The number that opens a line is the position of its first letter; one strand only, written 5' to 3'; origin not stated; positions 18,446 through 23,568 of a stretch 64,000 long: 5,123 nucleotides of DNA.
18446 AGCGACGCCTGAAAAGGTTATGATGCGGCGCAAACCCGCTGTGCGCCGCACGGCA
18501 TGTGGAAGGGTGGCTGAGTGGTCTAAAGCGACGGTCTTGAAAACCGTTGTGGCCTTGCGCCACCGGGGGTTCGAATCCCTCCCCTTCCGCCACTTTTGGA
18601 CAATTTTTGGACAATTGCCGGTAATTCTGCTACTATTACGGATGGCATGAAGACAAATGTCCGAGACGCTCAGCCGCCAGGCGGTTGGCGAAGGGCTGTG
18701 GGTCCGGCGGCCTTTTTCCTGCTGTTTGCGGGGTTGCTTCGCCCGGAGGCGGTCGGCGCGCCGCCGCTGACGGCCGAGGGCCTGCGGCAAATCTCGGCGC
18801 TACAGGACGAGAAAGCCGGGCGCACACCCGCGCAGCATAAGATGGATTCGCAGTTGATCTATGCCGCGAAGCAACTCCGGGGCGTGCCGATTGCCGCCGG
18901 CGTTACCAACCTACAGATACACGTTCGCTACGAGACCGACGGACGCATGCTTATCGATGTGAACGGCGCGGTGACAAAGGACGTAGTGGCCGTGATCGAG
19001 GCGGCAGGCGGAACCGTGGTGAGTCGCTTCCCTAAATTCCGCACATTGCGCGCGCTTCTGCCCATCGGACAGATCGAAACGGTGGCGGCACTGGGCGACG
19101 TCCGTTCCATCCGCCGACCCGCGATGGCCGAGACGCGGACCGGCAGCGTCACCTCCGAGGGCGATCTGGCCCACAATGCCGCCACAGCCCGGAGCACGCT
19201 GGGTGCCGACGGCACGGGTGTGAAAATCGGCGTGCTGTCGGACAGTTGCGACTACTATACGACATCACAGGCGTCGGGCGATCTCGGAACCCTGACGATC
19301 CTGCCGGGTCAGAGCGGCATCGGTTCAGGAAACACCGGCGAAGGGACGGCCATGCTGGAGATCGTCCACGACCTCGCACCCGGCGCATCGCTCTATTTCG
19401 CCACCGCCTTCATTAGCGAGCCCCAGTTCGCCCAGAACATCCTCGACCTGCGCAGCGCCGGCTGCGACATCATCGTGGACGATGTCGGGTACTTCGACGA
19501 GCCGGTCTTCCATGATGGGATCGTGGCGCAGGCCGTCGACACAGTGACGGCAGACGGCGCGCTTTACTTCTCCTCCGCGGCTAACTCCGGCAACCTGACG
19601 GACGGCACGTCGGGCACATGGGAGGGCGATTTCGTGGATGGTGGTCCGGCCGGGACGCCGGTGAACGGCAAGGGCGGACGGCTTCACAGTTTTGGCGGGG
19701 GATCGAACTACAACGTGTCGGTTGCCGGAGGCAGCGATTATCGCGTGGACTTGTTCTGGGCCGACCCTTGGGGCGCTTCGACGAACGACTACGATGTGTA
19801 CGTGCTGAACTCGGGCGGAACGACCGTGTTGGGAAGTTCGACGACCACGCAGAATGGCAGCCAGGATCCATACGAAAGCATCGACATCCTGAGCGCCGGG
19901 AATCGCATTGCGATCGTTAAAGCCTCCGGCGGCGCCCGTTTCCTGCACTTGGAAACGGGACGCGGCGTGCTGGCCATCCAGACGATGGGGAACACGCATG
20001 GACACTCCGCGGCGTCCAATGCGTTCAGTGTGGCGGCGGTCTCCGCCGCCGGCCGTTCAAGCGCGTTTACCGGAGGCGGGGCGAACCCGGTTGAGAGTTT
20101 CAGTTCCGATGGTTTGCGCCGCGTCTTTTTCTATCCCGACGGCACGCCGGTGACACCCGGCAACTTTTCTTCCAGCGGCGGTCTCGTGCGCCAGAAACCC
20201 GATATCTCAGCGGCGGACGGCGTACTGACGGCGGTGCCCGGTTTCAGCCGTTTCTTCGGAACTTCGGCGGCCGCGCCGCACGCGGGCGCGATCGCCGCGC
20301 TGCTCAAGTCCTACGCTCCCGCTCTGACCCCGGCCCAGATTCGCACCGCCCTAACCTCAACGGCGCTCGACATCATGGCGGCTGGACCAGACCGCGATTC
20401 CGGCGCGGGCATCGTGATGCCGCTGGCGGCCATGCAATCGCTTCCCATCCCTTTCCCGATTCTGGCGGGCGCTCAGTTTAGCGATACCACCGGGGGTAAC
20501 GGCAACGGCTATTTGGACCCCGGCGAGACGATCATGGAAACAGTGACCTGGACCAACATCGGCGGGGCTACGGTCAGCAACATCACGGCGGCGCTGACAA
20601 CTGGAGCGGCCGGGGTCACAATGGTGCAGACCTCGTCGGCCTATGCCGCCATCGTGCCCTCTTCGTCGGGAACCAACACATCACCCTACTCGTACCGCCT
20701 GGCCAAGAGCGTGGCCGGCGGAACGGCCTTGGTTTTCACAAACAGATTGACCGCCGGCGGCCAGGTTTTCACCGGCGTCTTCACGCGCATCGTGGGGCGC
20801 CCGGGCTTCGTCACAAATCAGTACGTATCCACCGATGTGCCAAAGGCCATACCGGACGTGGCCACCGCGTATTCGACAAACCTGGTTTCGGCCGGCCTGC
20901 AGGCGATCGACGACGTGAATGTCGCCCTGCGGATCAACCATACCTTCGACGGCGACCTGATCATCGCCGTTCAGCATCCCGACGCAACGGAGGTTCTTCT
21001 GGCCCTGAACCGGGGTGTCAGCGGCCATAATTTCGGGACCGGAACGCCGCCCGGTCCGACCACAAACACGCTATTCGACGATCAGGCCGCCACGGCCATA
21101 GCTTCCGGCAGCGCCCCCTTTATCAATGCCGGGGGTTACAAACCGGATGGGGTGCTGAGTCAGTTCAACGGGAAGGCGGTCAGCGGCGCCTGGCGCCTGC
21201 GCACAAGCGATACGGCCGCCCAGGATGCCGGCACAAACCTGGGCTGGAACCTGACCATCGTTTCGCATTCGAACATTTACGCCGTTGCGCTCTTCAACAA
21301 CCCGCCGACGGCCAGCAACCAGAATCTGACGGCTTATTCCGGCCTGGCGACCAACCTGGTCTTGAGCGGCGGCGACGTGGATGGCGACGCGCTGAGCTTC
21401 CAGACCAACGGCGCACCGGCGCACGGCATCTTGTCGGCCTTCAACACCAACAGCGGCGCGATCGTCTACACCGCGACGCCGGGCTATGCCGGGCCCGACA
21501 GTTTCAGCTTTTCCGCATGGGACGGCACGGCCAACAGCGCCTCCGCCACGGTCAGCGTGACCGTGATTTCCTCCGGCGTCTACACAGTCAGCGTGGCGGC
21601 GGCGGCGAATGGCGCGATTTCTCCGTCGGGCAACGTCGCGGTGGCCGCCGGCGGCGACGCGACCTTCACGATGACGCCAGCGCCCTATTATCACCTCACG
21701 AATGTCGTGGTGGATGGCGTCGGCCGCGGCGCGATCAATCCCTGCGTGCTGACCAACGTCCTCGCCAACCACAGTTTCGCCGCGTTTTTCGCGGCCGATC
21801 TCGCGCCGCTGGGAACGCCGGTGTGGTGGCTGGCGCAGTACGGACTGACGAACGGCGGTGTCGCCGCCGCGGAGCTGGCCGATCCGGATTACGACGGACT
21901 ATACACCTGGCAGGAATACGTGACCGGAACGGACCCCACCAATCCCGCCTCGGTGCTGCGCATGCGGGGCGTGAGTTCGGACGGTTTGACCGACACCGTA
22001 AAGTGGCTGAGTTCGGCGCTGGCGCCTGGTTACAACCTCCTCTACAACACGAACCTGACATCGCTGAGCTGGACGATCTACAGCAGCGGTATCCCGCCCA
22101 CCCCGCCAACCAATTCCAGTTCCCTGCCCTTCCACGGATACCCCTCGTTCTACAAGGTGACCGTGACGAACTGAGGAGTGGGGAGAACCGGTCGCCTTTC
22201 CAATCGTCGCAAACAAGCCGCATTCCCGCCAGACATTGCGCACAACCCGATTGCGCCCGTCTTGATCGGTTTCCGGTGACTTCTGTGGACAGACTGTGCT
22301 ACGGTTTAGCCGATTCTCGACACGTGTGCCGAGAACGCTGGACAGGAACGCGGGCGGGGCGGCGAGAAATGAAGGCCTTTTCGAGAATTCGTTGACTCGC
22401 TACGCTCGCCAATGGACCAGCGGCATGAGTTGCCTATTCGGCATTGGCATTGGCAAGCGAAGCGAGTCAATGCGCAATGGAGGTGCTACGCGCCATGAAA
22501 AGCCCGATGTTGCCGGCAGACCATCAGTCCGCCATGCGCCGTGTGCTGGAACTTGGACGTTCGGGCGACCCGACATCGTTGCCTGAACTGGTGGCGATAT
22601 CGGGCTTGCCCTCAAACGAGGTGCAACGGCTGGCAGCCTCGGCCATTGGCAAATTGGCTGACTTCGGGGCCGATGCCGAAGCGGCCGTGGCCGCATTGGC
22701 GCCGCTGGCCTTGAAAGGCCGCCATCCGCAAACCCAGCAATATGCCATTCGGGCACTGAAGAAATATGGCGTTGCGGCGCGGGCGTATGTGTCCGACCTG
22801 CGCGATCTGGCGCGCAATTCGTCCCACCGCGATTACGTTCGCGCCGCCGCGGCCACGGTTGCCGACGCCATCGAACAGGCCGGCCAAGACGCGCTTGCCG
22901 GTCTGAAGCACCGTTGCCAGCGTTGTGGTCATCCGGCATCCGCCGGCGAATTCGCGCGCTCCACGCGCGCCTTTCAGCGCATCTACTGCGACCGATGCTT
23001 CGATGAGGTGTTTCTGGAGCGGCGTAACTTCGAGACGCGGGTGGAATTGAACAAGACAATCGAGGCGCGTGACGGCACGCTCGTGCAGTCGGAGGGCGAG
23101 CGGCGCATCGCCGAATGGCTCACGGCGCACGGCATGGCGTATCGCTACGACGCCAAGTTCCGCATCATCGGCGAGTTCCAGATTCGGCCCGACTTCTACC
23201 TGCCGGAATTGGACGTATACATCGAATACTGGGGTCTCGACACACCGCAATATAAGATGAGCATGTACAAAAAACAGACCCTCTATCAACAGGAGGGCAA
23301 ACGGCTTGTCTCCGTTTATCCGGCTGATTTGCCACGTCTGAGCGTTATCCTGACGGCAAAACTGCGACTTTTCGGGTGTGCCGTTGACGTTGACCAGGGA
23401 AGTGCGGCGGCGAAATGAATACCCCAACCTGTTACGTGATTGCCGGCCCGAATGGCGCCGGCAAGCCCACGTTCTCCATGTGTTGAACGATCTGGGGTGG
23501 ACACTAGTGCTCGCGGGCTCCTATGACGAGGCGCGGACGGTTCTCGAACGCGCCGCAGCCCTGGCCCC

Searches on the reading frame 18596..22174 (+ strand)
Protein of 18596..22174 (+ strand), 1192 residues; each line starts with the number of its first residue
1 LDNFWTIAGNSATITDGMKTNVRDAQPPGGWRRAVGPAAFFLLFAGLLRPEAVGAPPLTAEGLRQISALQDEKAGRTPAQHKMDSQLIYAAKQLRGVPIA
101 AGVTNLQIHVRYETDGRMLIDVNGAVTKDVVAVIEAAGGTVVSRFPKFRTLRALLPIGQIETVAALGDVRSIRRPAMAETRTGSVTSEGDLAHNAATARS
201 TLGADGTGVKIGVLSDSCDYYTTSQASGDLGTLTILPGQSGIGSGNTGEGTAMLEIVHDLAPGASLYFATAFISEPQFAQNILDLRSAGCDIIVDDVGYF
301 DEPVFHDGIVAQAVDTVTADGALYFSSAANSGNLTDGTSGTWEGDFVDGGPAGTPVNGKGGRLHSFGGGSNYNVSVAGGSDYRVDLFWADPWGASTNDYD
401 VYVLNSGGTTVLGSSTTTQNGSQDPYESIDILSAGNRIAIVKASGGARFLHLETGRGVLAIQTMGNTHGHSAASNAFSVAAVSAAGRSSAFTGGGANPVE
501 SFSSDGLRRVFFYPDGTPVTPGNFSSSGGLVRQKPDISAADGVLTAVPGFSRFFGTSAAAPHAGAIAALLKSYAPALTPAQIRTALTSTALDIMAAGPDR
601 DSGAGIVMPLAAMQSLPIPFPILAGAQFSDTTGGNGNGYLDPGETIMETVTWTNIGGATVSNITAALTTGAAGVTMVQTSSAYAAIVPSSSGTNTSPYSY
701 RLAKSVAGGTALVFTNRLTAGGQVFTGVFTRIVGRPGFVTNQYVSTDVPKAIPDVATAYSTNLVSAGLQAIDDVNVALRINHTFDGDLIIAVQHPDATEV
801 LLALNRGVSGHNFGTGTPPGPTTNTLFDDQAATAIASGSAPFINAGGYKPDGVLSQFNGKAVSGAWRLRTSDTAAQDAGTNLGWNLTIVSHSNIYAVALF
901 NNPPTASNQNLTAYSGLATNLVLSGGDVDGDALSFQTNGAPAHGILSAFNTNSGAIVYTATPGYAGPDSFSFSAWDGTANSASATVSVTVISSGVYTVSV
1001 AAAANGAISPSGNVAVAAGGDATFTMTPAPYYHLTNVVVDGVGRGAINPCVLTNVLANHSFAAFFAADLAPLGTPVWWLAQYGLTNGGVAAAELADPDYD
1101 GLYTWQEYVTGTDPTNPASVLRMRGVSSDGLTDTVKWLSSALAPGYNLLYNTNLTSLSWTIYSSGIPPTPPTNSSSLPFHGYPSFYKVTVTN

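Call 76: search_protein_families(library=pfam, proteins=[window:18596-22174:+], max_evalue=0.0001)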
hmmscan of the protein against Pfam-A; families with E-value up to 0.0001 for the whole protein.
window:18596-22174:+ (1192 aa): 4 families
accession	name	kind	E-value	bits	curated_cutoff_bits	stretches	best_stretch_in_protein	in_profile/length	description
PF00082.27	Peptidase_S8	-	2.3e-14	53.8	21.8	1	409-605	120-288/288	Subtilase family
PF17963.7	Big_9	-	2.3e-12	48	23.6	1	901-989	1-89/89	Bacterial Ig domain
PF17892.7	Cadherin_5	-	2.2e-06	27.9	26.5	1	918-990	26-97/98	Cadherin-like domain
PF01483.27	P_proprotein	-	3.1e-06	27.6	21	1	772-888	2-86/86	Proprotein convertase P-domain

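Call 77: search_protein_families(library=padloc, proteins=[window:18596-22174:+], max_evalue=0.00001)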
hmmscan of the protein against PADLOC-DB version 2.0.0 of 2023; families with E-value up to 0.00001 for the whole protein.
window:18596-22174:+ (1192 aa): 0 families

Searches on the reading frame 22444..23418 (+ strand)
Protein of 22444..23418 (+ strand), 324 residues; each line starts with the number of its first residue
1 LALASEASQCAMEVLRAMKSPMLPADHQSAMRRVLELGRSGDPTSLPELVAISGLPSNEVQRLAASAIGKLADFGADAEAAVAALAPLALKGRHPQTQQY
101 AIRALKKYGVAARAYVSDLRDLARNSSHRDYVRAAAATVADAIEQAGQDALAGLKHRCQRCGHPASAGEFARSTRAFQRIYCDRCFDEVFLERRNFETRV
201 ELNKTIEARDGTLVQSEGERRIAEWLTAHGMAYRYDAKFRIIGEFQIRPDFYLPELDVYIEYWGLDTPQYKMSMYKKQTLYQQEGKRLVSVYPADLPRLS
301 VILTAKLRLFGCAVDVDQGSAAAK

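Call 4: search_protein_families(library=pfam, proteins=[window:22444-23418:+], max_evalue=0.01)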
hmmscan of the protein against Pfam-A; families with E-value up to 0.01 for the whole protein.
window:22444-23418:+ (324 aa): 1 family
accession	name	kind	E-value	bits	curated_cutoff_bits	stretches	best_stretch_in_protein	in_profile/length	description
PF13646.12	HEAT_2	-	1.2e-09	38.8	27.7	2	34-106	21-88/88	HEAT repeats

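Call 5: search_protein_families(library=padloc, proteins=[window:22444-23418:+], max_evalue=0.01)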
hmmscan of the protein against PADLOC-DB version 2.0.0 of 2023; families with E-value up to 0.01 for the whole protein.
window:22444-23418:+ (324 aa): 4 families
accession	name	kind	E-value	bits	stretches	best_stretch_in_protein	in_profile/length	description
PDLC01150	HEAT_CxxC_PDDEXK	-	5.3e-110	365.2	1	30-308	9-285/288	HEAT_CxxC_PD-DEXK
PDLC05067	PDC-S69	-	6.1e-21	73.3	1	196-313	173-287/289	-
PDLC05065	PDC-S68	-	9.9e-09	31.5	1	201-286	1095-1183/1221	-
PDLC05066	PDC-S68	-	2.1e-06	24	1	195-283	1083-1174/1202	-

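Call 6: search_protein_families(library=ncbifam, proteins=[window:22444-23418:+], max_evalue=0.01)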
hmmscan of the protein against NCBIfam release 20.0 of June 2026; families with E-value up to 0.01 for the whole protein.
window:22444-23418:+ (324 aa): 0 families
